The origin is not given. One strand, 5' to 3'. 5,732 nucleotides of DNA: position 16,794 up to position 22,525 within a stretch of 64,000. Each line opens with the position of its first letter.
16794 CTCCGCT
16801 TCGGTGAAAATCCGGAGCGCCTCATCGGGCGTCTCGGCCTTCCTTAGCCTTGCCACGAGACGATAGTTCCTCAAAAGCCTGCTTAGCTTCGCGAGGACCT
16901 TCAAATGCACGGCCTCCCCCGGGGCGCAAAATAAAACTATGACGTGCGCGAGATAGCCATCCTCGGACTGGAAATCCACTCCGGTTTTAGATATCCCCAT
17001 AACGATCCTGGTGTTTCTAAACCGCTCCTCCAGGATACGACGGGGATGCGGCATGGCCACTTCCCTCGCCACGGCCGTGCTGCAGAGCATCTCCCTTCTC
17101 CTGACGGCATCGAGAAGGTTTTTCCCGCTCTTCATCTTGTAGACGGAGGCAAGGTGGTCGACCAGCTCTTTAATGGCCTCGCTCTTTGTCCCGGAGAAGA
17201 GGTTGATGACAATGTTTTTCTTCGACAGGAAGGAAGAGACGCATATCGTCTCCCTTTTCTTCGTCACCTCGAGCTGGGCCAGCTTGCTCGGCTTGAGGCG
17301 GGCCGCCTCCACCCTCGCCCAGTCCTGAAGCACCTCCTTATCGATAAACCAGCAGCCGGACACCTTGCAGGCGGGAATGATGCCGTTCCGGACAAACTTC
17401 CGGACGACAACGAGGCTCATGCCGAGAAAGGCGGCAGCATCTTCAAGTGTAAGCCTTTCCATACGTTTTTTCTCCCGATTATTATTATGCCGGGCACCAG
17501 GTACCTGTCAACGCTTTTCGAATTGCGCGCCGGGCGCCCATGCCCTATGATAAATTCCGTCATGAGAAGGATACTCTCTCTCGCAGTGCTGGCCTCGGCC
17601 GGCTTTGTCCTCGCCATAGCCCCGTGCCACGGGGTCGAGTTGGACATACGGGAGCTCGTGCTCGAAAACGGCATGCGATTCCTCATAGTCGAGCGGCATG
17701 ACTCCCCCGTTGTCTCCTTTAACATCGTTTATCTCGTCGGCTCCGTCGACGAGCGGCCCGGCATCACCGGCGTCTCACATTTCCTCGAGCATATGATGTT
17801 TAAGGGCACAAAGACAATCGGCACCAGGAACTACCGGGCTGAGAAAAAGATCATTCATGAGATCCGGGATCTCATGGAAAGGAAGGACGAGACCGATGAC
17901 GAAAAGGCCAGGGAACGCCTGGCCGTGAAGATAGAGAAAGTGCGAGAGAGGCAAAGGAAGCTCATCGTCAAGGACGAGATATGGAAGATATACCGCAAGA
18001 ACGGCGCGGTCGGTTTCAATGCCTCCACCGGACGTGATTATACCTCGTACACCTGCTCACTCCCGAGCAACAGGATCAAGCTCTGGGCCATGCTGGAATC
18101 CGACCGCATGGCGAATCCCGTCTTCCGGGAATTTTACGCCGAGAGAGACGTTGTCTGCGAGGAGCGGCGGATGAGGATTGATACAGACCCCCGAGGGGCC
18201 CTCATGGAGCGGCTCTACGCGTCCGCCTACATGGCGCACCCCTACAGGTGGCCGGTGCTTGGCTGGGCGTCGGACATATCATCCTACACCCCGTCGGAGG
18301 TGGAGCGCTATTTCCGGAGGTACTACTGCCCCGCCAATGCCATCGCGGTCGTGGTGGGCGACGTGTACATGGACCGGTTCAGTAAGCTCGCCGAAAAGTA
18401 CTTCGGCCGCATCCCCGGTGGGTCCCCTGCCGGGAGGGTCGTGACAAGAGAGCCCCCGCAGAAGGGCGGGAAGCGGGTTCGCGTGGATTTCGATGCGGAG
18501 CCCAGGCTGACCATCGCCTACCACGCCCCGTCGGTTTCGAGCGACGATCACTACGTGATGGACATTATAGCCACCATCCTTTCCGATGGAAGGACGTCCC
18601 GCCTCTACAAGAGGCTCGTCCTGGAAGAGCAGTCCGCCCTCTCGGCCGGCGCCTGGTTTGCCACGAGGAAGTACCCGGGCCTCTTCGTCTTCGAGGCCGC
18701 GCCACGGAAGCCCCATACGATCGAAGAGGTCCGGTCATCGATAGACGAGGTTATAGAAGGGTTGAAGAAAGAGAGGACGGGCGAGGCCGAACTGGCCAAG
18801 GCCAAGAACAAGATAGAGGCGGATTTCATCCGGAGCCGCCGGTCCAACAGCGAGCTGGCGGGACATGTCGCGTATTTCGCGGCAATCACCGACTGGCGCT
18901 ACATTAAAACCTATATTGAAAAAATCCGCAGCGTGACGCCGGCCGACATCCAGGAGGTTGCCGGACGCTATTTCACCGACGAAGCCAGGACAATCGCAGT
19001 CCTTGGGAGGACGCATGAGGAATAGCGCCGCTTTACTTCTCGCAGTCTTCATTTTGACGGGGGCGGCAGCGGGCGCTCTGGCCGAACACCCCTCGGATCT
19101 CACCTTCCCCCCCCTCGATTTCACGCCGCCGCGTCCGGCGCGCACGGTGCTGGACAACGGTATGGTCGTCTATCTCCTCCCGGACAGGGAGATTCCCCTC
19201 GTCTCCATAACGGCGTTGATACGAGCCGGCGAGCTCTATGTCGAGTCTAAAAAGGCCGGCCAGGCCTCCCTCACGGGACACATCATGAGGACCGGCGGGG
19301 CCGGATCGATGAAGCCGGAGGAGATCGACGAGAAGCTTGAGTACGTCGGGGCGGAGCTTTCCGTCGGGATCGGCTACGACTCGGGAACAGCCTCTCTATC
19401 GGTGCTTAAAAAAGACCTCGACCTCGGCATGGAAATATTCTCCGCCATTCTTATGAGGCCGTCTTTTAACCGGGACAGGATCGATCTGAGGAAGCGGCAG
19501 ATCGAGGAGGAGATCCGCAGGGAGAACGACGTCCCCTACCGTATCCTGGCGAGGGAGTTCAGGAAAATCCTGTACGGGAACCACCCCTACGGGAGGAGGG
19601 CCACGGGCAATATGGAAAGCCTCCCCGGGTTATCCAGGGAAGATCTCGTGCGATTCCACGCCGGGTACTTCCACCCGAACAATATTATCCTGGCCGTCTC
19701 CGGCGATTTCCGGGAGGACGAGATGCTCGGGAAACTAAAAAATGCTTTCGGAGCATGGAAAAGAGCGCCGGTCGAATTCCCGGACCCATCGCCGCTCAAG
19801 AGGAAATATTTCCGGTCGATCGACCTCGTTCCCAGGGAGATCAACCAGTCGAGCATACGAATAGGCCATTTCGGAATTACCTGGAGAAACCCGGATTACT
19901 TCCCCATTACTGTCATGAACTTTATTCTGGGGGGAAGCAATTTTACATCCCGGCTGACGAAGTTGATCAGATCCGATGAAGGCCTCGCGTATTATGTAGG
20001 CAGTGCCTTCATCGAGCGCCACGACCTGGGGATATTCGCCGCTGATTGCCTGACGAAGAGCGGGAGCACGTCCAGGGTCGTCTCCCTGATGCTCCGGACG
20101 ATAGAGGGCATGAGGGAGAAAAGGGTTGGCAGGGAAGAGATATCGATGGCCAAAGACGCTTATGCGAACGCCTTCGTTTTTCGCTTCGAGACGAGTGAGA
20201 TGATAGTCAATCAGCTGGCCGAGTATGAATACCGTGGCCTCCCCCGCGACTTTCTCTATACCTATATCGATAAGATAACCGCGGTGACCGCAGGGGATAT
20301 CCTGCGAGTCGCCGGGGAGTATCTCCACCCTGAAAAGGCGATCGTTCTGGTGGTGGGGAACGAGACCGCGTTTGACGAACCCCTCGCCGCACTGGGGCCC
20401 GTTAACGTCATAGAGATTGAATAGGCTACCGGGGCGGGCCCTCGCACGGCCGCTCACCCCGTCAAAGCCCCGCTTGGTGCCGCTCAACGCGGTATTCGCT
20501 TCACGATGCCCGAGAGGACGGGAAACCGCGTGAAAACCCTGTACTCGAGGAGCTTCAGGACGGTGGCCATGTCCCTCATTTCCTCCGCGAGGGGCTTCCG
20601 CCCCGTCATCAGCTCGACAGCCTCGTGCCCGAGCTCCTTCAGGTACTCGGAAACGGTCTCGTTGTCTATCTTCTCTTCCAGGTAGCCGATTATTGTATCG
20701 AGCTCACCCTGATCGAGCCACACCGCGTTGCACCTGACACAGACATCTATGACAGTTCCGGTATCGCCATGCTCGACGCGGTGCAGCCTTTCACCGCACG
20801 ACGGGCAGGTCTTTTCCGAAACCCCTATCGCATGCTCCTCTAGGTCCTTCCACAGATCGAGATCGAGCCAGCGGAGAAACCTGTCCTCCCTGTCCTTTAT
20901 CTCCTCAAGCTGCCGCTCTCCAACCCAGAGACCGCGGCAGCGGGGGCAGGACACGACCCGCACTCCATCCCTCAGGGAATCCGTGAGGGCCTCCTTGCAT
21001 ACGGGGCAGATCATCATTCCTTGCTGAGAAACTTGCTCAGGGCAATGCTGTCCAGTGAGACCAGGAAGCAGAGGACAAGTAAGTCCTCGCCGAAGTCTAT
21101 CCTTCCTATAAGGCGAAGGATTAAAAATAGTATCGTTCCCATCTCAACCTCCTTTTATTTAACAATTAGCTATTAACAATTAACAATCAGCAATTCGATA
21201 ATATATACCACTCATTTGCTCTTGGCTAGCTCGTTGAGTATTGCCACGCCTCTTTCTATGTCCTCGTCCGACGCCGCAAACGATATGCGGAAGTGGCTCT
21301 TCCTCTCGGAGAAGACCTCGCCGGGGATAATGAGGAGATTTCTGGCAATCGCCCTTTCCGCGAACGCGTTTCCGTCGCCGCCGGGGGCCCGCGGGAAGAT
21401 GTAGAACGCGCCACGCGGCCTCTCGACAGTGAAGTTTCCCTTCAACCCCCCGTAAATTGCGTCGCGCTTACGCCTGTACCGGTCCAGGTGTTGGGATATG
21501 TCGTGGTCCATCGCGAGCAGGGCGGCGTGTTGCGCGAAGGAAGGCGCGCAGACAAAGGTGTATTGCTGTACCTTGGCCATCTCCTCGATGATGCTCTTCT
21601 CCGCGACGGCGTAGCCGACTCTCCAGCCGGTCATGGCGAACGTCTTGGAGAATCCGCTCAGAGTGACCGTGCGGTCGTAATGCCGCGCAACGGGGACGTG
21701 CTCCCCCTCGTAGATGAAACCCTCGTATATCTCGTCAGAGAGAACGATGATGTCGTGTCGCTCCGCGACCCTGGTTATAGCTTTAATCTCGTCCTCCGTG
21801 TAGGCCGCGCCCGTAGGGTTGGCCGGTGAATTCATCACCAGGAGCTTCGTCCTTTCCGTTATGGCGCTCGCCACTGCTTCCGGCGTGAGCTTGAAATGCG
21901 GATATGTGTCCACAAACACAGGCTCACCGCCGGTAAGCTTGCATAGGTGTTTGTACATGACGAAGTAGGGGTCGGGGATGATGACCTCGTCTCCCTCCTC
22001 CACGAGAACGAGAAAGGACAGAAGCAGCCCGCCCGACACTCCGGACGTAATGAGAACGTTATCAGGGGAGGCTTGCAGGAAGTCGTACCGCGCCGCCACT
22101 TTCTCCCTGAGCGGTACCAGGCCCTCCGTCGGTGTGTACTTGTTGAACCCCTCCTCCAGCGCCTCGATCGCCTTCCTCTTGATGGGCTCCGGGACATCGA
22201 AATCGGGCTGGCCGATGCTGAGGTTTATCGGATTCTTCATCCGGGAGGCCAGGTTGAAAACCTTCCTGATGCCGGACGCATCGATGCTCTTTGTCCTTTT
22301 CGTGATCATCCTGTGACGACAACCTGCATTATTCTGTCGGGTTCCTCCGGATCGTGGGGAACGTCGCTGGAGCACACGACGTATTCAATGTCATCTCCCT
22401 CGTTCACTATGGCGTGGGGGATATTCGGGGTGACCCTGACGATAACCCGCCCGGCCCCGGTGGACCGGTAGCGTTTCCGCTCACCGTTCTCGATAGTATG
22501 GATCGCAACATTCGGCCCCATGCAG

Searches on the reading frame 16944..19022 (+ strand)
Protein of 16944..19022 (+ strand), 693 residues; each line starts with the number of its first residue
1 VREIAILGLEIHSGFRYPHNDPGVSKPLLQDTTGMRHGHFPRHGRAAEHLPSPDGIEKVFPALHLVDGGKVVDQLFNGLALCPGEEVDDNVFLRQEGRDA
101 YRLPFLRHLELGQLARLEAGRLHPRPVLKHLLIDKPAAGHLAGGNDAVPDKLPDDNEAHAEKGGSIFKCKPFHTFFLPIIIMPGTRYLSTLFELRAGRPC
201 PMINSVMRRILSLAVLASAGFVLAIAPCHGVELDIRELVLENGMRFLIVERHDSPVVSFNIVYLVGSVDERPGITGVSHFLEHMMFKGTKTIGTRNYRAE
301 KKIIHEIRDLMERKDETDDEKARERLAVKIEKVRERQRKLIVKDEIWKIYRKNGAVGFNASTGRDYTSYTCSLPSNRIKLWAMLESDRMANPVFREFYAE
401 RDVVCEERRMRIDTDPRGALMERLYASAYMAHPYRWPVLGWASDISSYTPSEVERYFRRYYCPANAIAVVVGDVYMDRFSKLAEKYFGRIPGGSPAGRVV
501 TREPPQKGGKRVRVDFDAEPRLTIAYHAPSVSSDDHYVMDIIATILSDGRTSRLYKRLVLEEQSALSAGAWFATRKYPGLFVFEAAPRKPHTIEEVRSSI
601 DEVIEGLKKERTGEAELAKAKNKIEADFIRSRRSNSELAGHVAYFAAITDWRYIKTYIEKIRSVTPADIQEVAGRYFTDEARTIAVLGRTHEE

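Call 53: search_protein_families(library=pfam, proteins=[window:16944-19022:+], max_evalue=0.00001)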
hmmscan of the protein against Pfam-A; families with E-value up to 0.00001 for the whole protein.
window:16944-19022:+ (693 aa): 2 families
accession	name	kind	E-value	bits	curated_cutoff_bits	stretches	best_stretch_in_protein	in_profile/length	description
PF05193.26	Peptidase_M16_C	-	2.2e-28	99.8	23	1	449-623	3-180/181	Peptidase M16 inactive domain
PF00675.25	Peptidase_M16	-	1.6e-15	57.7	22.3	1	248-297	4-53/149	Insulinase (Peptidase family M16)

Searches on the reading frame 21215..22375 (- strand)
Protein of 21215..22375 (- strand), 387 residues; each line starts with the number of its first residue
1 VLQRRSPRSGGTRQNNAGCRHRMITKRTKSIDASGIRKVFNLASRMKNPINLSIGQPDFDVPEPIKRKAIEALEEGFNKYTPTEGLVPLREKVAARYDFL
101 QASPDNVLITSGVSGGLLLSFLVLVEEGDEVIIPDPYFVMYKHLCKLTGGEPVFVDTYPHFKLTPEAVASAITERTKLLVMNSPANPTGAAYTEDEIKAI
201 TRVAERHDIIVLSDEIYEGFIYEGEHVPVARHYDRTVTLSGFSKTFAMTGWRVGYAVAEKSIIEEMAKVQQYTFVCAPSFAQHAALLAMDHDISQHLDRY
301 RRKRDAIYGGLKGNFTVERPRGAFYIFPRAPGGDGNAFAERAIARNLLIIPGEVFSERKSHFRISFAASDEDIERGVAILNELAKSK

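Call 53: search_protein_families(library=pfam, proteins=[window:21215-22375:-], max_evalue=0.00001)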
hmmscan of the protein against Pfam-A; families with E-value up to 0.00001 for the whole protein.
window:21215-22375:- (387 aa): 3 families
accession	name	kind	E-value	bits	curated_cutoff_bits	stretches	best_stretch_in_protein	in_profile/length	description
PF00155.27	Aminotran_1_2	-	2.1e-68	231.6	19.7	1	48-378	2-359/361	Aminotransferase class I and II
PF01041.23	DegT_DnrJ_EryC1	-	3.1e-11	43.6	19.8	1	110-214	46-145/360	DegT/DnrJ/EryC1/StrS aminotransferase family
PF01053.26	Cys_Met_Meta_PP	-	7.4e-08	31.8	27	1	88-216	52-175/381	Cys/Met metabolism PLP-dependent enzyme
